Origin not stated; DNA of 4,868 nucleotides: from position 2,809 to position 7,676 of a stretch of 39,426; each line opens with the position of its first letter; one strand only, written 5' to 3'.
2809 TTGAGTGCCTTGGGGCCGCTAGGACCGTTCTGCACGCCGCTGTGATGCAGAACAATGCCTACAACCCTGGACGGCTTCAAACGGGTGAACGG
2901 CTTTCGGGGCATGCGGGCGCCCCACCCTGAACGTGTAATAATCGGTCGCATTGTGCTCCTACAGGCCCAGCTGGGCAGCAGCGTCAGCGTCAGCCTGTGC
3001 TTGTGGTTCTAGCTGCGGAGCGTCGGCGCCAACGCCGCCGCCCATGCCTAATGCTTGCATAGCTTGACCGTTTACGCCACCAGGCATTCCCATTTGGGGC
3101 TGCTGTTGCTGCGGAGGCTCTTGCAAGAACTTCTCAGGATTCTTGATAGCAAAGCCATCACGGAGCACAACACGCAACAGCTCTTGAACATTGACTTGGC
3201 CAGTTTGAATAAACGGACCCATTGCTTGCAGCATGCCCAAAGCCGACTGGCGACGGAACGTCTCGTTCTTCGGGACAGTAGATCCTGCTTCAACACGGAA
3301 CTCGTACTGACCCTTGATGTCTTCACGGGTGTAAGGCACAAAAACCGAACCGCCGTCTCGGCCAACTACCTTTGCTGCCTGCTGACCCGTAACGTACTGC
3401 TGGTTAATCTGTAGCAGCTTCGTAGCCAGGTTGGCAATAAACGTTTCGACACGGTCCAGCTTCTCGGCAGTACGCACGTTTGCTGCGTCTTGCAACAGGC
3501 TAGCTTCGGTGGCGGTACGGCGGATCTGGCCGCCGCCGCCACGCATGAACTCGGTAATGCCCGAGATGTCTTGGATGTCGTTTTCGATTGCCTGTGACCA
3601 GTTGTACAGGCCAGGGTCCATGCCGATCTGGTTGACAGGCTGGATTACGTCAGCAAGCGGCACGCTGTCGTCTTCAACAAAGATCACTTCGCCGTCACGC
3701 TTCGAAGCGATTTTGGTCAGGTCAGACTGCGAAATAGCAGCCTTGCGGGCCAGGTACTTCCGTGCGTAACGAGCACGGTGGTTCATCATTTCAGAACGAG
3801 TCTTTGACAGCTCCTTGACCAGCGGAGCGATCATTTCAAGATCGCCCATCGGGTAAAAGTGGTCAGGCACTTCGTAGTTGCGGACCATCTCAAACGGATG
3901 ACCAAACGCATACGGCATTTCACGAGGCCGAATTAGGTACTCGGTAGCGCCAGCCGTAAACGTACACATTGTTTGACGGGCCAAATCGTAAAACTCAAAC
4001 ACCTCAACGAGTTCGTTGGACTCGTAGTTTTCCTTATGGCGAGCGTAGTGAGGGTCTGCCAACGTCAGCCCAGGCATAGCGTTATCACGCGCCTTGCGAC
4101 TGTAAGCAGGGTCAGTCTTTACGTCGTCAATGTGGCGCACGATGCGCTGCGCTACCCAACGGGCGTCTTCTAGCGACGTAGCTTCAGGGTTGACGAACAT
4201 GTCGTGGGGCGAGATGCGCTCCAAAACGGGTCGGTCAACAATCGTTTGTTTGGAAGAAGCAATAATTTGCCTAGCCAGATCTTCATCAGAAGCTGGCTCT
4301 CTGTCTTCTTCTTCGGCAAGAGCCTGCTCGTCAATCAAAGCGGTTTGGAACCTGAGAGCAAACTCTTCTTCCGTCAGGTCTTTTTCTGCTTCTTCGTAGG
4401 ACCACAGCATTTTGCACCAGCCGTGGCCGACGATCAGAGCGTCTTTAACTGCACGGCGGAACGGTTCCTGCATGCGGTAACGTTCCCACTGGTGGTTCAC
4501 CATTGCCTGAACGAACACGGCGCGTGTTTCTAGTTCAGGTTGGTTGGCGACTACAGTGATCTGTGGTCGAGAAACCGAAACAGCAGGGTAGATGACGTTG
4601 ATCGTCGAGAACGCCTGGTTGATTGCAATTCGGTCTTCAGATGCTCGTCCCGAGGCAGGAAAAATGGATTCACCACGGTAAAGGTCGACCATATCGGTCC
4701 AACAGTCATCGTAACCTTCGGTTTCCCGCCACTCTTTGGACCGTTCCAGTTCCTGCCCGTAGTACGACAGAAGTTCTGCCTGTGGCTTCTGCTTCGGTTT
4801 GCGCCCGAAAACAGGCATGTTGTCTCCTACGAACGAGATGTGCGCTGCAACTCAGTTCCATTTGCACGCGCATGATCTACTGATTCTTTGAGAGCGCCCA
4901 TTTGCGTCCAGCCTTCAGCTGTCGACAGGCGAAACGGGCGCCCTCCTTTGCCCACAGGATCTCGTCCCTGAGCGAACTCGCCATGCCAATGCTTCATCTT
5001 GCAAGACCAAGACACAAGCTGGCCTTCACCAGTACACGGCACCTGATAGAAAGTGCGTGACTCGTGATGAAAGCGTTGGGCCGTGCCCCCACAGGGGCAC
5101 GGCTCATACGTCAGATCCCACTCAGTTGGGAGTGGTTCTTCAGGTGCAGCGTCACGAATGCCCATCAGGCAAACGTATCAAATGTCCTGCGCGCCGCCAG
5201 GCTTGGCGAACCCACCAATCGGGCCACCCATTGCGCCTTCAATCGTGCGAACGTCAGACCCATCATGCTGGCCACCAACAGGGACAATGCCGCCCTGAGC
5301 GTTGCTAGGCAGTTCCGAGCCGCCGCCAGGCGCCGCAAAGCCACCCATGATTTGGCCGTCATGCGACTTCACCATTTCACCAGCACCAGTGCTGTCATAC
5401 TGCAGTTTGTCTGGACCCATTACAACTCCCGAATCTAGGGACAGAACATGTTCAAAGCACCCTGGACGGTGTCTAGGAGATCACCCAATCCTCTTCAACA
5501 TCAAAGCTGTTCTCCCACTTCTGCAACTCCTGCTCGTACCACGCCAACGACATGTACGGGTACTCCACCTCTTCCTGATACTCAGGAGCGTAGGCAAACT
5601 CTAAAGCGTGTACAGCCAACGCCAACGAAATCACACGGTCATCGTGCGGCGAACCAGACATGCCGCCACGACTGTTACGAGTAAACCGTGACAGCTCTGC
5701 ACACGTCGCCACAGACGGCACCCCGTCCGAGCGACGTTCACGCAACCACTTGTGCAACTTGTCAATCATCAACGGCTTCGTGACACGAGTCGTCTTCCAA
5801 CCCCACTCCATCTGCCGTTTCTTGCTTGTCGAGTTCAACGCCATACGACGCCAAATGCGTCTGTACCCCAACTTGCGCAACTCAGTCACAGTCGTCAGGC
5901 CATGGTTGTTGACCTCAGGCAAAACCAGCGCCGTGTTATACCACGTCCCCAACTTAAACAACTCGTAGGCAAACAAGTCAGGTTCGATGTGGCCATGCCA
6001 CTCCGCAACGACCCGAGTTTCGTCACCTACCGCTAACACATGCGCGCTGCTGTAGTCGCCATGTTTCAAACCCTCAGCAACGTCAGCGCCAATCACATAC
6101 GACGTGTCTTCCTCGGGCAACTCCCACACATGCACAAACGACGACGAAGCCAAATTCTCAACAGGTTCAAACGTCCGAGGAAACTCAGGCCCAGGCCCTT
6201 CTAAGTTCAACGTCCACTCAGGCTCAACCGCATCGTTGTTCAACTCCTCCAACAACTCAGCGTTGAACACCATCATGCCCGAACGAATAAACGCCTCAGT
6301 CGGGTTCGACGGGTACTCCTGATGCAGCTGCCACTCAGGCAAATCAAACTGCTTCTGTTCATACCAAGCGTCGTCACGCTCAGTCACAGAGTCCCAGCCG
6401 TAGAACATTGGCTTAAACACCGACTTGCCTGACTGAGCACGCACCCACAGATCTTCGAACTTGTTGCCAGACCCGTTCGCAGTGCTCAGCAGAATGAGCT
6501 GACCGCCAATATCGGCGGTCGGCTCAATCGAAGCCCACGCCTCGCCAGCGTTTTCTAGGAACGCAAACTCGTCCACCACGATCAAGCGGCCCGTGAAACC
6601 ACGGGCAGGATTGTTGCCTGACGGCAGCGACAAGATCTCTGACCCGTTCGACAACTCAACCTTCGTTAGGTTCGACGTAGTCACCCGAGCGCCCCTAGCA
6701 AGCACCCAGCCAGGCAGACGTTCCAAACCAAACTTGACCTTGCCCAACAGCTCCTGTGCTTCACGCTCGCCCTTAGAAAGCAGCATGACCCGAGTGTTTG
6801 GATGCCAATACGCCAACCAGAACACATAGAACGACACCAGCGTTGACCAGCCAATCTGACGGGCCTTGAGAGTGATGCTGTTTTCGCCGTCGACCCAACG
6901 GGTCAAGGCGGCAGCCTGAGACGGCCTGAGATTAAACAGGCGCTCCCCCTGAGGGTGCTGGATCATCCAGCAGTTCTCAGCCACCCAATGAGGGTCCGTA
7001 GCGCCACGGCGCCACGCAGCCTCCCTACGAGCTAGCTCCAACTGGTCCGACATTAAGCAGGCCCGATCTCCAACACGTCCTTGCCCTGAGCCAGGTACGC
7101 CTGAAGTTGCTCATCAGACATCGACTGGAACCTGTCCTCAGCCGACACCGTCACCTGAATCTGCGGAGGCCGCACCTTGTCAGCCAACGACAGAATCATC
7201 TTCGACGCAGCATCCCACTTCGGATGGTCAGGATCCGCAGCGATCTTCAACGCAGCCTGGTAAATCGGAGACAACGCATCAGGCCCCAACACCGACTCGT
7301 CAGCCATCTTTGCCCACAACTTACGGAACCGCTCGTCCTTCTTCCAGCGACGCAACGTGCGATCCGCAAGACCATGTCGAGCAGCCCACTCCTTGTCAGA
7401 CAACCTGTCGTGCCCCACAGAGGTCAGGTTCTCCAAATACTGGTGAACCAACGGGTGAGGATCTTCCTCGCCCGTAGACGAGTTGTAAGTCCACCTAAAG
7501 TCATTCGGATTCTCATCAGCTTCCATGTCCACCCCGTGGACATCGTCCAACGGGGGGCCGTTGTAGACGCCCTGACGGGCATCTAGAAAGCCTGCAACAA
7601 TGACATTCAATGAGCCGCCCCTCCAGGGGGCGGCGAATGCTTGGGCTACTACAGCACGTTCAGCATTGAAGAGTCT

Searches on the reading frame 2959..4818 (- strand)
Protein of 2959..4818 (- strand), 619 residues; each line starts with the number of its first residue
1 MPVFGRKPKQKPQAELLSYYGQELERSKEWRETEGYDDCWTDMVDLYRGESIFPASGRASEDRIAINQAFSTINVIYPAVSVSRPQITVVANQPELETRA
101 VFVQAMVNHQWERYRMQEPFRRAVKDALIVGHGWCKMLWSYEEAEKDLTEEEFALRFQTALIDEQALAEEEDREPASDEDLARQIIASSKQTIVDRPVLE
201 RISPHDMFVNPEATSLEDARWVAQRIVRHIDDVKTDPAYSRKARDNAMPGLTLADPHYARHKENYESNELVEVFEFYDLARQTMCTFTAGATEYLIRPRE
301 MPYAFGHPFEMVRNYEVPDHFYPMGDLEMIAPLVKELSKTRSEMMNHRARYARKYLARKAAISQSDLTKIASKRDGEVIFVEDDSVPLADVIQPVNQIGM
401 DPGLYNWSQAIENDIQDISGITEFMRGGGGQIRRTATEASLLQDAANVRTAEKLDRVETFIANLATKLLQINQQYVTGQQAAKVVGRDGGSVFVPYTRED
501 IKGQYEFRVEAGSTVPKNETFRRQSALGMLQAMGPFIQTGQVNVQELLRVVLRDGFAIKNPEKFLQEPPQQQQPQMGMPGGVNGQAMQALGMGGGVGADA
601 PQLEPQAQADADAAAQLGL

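Call 13: search_protein_families(library=pfam, proteins=[window:2959-4818:-], max_evalue=0.01)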
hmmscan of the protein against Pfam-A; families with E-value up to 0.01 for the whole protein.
window:2959-4818:- (619 aa): 2 families
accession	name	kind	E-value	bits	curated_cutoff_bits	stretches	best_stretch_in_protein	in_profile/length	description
PF23899.1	SU10_portal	-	7.1e-31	107.7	30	1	17-576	2-576/593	Phage SU10 portal protein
PF16510.12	P22_portal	-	1e-22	80.8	26.1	1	45-612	23-585/594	Phage P22-like portal protein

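Call 14: search_protein_families(library=phrogs, proteins=[window:2959-4818:-], max_evalue=0.001)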
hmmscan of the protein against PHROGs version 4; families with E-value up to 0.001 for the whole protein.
window:2959-4818:- (619 aa): 3 families
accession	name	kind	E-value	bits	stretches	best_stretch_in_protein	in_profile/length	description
phrog_156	-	head and packaging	4.7e-33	115.5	2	280-609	268-620/681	portal protein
phrog_1216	-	head and packaging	2.2e-29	103.5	1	89-575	92-603/714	portal protein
phrog_332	-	connector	6.2e-16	58.8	1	100-607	107-547/560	head-tail adaptor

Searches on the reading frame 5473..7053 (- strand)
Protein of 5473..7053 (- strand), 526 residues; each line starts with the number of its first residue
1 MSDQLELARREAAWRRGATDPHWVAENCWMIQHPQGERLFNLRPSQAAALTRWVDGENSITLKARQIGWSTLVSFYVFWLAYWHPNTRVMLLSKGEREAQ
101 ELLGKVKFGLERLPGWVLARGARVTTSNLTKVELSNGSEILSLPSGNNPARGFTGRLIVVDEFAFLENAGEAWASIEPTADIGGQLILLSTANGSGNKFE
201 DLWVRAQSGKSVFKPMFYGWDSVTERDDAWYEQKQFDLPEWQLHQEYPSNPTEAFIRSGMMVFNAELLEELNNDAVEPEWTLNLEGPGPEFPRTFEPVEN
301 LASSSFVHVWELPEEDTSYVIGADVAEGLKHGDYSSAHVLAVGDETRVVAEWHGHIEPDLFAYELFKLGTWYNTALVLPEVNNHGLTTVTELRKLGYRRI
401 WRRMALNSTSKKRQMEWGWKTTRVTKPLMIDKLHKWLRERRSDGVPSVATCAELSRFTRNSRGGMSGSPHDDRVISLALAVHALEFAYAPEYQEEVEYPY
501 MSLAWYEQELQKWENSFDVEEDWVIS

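Call 8: search_dna_similar(query=window:5473-7053:-, collection=phages, mode=protein, max_rows=25)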
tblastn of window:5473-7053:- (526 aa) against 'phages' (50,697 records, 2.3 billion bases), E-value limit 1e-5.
Records with a match: 2870; places in all: 2872; records where one place covers at least 80% of the query: 1662.
Best place of each record, by identity: <60% 2870.
By first word of the organism name: Escherichia 734; Synechococcus 377; Klebsiella 330; Vibrio 231; Salmonella 202; Shigella 95; Stx2a-converting 83; Aeromonas 81; Acinetobacter 71; Cyanophage 61; and 78 more.
By host as written in the record: - 664; Escherichia coli 276; Klebsiella pneumoniae 114; Synechococcus 107; Escherichia coli O157:H7 43; Synechococcus sp. 38; Salmonella enterica 29; Aeromonas salmonicida 28; and 646 more.
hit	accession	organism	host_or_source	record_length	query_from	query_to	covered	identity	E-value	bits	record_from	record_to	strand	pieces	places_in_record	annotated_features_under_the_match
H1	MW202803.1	Caudoviricetes sp.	Manatee Spring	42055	24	510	93%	42.0%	5e-113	374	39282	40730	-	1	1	terminase large subunit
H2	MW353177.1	Flavobacterium phage vB_FspM_immuto_13-6C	Flavobacterium sp. LMO8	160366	20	487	89%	31.0%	2e-52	198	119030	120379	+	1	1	terminase large subunit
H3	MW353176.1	Flavobacterium phage vB_FspM_immuto_3-5A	Flavobacterium sp. LMO8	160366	20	487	89%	31.0%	3e-52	197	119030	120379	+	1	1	terminase large subunit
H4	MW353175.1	Flavobacterium phage vB_FspM_immuto_2-6A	Flavobacterium sp. LMO8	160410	20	487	89%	31.0%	3e-52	197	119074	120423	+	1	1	terminase large subunit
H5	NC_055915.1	Flavobacterium phage vB_FspM_immuto_2-6A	Flavobacterium sp. LMO8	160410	20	487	89%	31.0%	3e-52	197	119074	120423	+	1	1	terminase large subunit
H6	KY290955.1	Aeromonas phage 65.2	Aeromonas salmonicida HER1110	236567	20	518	95%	28.2%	3e-23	110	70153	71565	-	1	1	terminase large subunit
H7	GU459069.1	Aeromonas phage 65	Aeromonas salmonicida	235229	20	518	95%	28.2%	7e-23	109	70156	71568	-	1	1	17: gp17 terminase DNA packaging enzyme large subunit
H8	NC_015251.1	Aeromonas phage 65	Aeromonas salmonicida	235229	20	518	95%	28.2%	7e-23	109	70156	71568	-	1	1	17: terminase large subunit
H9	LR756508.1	uncultured phage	metagenomic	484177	20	496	91%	29.2%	2e-46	180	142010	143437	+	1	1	record has no annotation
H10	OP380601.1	Aeromonas phage avDM6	Aeromonas hydrophila BIOTECH 10089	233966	20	518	95%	27.7%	5e-24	112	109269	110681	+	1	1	terminase large subunit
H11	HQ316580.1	Vibrio phage douglas 12A4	Vibrio fischeri 12A4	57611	20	480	88%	29.8%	8e-49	187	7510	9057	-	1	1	large subunit terminase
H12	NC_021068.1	Vibrio phage douglas 12A4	Vibrio fischeri 12A4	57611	20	480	88%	29.8%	8e-49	187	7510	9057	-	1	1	large subunit terminase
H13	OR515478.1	Citrobacter phage Ci1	Citrobacter sp. JL 976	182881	20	498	91%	27.4%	4e-22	107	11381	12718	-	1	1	hypothetical protein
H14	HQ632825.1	Prochlorococcus phage P-SSM5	Prochlorococcus marinus NATL2A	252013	20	514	94%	26.4%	3e-29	129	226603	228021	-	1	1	terminase large subunit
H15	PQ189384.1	Vibrio phage 1F273_PE002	Vibrio cyclitrophicus 1F273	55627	19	480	88%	28.2%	3e-41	165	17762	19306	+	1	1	hypothetical protein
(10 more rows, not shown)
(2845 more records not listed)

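Call 19: find_related_loci(query=window:5473-7053:-, collection=viral_contigs, flank=10000)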
Query window:5473-7053:- (526 aa) in viral_contigs; peptide patterns used: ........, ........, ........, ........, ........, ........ (x = any residue, [..] = any of these).
21 stretches matched a pattern; 18 encode a relative of the query (tblastn E <= 1e-3); 16 distinct loci.
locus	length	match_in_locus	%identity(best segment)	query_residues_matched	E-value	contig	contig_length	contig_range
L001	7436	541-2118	98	1-526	0e+0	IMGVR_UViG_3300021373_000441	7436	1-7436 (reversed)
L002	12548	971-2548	98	1-526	0e+0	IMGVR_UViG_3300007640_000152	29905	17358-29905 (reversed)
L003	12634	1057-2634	98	1-526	0e+0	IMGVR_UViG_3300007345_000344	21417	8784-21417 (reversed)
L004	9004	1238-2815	97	1-526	0e+0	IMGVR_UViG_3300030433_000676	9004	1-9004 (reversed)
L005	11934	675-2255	88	1-526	0e+0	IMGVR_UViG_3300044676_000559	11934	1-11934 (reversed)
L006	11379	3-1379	99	68-526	0e+0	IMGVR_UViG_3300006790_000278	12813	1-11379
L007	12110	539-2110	84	2-525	0e+0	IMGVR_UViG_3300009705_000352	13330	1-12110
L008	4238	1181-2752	84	2-525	0e+0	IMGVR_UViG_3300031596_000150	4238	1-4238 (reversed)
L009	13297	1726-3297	84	2-525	0e+0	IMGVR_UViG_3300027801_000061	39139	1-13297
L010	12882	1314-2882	84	3-525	0e+0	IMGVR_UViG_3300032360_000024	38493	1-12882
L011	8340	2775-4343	83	3-525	0e+0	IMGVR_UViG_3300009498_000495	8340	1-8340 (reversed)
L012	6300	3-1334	95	83-526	0e+0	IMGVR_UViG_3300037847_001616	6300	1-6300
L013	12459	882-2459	97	1-526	0e+0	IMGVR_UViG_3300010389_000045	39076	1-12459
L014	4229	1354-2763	42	23-509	8e-121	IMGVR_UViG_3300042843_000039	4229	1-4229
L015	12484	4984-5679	30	16-246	2e-23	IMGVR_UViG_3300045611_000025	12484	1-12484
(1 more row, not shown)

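Call 41: find_related_loci(query=A4, collection=viral_contigs, flank=3000)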
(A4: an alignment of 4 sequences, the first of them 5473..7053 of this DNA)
Query A4 (526 aa) in viral_contigs; peptide patterns used: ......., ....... (x = any residue, [..] = any of these).
143 stretches matched a pattern; 31 encode a relative of the query (tblastn E <= 1e-3); 30 distinct loci.
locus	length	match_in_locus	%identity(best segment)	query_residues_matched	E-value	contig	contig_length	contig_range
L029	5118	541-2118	98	1-526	0e+0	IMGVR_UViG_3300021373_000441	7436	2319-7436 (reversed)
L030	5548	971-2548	98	1-526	0e+0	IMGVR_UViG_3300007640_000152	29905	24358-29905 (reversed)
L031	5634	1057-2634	98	1-526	0e+0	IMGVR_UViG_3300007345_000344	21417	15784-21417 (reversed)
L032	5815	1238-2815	97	1-526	0e+0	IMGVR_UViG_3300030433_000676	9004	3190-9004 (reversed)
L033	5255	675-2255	88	1-526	0e+0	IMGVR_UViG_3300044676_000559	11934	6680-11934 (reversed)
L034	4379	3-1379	99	68-526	0e+0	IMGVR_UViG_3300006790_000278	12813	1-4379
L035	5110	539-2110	84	2-525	0e+0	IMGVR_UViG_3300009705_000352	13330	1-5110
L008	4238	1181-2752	84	2-525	0e+0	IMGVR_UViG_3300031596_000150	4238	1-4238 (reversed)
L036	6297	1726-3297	84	2-525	0e+0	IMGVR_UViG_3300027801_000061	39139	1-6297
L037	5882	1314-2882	84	3-525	0e+0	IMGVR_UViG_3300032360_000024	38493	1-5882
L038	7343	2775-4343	83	3-525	0e+0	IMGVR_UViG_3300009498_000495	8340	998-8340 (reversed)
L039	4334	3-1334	95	83-526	0e+0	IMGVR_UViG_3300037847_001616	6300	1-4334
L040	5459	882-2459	97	1-526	0e+0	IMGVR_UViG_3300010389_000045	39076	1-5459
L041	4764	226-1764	60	1-506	0e+0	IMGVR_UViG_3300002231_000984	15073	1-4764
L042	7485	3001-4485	50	6-511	1e-156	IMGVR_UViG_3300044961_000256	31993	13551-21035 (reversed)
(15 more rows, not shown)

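Call 53: find_related_loci(query=A4, collection=genome_contigs, flank=3000)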
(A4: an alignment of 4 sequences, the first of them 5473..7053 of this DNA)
Query A4 (526 aa) in genome_contigs; peptide patterns used: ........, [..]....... (x = any residue, [..] = any of these).
364 stretches matched a pattern, but none encodes a relative of the query by tblastn (E <= 1e-3).

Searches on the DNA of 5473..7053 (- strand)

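Call 96: search_rna_families(source=L009, start=950, end=1090, threshold=evalue, max_evalue=10, show_alignments=2)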
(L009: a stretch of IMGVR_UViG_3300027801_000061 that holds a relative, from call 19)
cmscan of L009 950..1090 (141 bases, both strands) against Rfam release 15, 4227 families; matches with E-value up to 10: 2.
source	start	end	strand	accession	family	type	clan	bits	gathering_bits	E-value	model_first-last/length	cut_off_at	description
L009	1006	1036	+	RF01783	b55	Gene; sRNA;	-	12.4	70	7.5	1-61/61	no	Mycobacterium B11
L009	963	979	-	RF01704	Glutamine-II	Cis-reg; riboswitch;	-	8.2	33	8.1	40-55/60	no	Glutamine-II riboswitch aptamer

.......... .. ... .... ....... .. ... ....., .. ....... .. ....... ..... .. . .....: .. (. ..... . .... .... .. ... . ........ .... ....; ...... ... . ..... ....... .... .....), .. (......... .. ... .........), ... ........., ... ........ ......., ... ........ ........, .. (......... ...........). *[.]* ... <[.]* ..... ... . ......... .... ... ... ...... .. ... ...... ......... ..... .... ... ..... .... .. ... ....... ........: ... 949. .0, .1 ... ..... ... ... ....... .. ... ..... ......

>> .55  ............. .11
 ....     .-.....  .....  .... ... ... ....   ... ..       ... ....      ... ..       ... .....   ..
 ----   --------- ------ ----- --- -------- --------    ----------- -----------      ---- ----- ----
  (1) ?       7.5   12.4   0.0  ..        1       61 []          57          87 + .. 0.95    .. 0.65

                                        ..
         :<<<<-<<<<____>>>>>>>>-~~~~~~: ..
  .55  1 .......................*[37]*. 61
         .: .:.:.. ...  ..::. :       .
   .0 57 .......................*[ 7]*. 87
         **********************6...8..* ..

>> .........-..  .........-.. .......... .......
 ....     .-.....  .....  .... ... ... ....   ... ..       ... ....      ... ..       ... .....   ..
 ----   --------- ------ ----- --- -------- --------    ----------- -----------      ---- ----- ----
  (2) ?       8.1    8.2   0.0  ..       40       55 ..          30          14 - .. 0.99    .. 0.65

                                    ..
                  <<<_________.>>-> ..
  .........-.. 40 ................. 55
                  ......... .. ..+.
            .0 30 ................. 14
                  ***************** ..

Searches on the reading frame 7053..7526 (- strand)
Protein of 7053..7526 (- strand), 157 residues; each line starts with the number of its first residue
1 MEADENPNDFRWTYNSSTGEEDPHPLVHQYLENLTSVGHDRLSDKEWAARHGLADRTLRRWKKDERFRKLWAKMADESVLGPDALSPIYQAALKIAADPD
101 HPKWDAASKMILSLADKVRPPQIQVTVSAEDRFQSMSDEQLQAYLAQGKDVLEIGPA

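Call 13: search_protein_families(library=pfam, proteins=[window:7053-7526:-], max_evalue=0.01)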
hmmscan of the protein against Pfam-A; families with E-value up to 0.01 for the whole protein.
window:7053-7526:- (157 aa): 0 families

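Call 14: search_protein_families(library=phrogs, proteins=[window:7053-7526:-], max_evalue=0.001)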
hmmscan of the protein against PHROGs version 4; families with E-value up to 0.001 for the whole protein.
window:7053-7526:- (157 aa): 1 family
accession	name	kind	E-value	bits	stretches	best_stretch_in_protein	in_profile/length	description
phrog_2538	-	head and packaging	0.00012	23.2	1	40-140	17-116/129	terminase small subunit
